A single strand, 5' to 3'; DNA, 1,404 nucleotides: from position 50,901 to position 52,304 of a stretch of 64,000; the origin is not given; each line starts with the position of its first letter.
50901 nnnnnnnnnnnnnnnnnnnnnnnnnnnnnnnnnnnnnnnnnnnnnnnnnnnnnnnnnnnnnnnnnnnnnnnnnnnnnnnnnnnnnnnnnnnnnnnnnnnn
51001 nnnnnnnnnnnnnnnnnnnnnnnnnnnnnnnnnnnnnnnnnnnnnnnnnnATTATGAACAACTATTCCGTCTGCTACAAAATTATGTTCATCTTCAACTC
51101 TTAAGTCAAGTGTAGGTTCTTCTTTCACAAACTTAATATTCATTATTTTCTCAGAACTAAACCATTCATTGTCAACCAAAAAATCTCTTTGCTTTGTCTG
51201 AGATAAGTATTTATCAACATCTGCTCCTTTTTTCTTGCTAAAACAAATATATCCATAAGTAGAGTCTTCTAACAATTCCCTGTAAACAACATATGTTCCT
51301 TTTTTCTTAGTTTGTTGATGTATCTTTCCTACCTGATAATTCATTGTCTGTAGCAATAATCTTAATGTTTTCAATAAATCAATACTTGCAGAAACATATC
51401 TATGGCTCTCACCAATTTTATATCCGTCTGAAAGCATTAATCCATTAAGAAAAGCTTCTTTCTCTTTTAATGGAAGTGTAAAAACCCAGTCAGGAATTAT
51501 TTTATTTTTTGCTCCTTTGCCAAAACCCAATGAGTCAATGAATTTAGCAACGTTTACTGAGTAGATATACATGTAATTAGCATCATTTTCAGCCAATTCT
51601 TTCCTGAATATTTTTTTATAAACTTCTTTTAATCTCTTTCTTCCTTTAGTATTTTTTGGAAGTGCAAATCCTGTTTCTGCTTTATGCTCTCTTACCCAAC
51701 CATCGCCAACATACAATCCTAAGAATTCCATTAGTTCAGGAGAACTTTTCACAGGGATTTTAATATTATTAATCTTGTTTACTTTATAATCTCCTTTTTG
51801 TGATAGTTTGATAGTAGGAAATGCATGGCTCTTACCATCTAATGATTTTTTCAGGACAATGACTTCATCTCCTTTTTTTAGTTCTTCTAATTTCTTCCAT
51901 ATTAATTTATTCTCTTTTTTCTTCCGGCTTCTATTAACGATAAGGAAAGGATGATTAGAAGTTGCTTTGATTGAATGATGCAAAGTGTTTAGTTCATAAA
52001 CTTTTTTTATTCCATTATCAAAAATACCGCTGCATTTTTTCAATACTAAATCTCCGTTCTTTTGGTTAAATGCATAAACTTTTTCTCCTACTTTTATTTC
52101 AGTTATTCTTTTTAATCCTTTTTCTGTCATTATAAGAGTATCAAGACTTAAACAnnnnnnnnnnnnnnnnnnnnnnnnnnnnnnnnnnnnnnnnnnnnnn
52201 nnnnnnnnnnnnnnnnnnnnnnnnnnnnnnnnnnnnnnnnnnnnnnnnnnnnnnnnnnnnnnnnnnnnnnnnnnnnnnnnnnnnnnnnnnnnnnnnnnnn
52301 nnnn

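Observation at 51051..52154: Intein with homing endonuclease inserted in the thiamine-pyrophosphate motif of PorB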

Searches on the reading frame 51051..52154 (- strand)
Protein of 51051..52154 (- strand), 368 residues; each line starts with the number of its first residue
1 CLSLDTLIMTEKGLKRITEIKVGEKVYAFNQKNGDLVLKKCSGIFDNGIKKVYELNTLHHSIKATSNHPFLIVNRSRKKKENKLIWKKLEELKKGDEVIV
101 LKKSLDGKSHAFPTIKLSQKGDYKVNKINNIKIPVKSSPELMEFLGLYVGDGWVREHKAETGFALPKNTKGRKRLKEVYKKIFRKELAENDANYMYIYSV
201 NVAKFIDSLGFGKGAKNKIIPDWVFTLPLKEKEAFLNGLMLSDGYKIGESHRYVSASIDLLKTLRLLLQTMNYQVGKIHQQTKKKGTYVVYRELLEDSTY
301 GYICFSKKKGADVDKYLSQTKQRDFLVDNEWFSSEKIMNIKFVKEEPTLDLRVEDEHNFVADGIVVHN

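Call 5: search_protein_families(library=ncbifam, proteins=[window:51051-52154:-], max_evalue=0.001)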
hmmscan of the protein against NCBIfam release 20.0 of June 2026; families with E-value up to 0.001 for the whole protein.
seq(368 aa): 7 families
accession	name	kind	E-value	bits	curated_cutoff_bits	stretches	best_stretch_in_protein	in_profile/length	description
NF005852.0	PRK07773.1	equivalog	6.9e-15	54.4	780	1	1-101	398-493/886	replicative DNA helicase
NF038098.1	GyrA_w_intein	exception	1.2e-09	36.6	1850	1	30-288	154-394/1232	intein-containing DNA gyrase subunit A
NF038162.1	RtcB_rel_intein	exception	9.2e-08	30.5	1150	0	171-247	291-369/961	intein-containing RtcB family protein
NF011287.0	PRK14698.1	equivalog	1.8e-07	29.6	1238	1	13-249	275-503/1017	V-type ATP synthase subunit A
TIGR01445.1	intein_Nterm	domain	3.1e-07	31.3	24.5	1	1-72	1-83/83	intein N-terminal splicing region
TIGR01443.1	intein_Cterm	domain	3.3e-06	27.2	15.6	1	350-368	4-23/24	intein C-terminal splicing region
NF045703.1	rSAM_Tes_intein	exception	5.8e-06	24.4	1700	1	23-367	245-609/1040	tetraether lipid synthase Tes, intein-containing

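Call 6: search_solved_structures(query=window:51051-52154:-, max_evalue=0.01, show_alignments=2)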
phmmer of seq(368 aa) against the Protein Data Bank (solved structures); distinct sequences matched with E-value up to 0.01: 11.
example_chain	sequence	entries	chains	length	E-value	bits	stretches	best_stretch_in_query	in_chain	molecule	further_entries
7qsu_A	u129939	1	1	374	1.2e-08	37.5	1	12-345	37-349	V-ATPase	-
4o1r_A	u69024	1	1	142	1.4e-08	37.4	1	10-78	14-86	Replicative DNA helicase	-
7qss_A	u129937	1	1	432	6e-08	35.3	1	12-246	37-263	V-type ATP synthase alpha chain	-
1mi8_A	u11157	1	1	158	6e-07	32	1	24-115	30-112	DnaB intein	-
2cw7_A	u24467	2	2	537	8.4e-07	31.5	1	116-291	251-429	Endonuclease PI-PkoII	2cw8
6frg_A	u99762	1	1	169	9.5e-06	28.1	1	5-106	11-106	Replicative DNA helicase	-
6frh_A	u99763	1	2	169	9.5e-06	28.1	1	5-106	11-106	Replicative DNA helicase,Replicative DNA helicase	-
7cfv_A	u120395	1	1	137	1.5e-05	27.4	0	2-69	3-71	Spl DnaX mini-intein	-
6fre_A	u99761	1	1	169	0.00021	23.6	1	5-106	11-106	Replicative DNA helicase,Replicative DNA helicase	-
1am2_A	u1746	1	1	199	0.0012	21.1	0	42-104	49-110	MXE GYRA INTEIN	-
2lwy_A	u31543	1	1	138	0.0052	19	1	5-105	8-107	BACTERIAL INTEIN-LIKE DOMAIN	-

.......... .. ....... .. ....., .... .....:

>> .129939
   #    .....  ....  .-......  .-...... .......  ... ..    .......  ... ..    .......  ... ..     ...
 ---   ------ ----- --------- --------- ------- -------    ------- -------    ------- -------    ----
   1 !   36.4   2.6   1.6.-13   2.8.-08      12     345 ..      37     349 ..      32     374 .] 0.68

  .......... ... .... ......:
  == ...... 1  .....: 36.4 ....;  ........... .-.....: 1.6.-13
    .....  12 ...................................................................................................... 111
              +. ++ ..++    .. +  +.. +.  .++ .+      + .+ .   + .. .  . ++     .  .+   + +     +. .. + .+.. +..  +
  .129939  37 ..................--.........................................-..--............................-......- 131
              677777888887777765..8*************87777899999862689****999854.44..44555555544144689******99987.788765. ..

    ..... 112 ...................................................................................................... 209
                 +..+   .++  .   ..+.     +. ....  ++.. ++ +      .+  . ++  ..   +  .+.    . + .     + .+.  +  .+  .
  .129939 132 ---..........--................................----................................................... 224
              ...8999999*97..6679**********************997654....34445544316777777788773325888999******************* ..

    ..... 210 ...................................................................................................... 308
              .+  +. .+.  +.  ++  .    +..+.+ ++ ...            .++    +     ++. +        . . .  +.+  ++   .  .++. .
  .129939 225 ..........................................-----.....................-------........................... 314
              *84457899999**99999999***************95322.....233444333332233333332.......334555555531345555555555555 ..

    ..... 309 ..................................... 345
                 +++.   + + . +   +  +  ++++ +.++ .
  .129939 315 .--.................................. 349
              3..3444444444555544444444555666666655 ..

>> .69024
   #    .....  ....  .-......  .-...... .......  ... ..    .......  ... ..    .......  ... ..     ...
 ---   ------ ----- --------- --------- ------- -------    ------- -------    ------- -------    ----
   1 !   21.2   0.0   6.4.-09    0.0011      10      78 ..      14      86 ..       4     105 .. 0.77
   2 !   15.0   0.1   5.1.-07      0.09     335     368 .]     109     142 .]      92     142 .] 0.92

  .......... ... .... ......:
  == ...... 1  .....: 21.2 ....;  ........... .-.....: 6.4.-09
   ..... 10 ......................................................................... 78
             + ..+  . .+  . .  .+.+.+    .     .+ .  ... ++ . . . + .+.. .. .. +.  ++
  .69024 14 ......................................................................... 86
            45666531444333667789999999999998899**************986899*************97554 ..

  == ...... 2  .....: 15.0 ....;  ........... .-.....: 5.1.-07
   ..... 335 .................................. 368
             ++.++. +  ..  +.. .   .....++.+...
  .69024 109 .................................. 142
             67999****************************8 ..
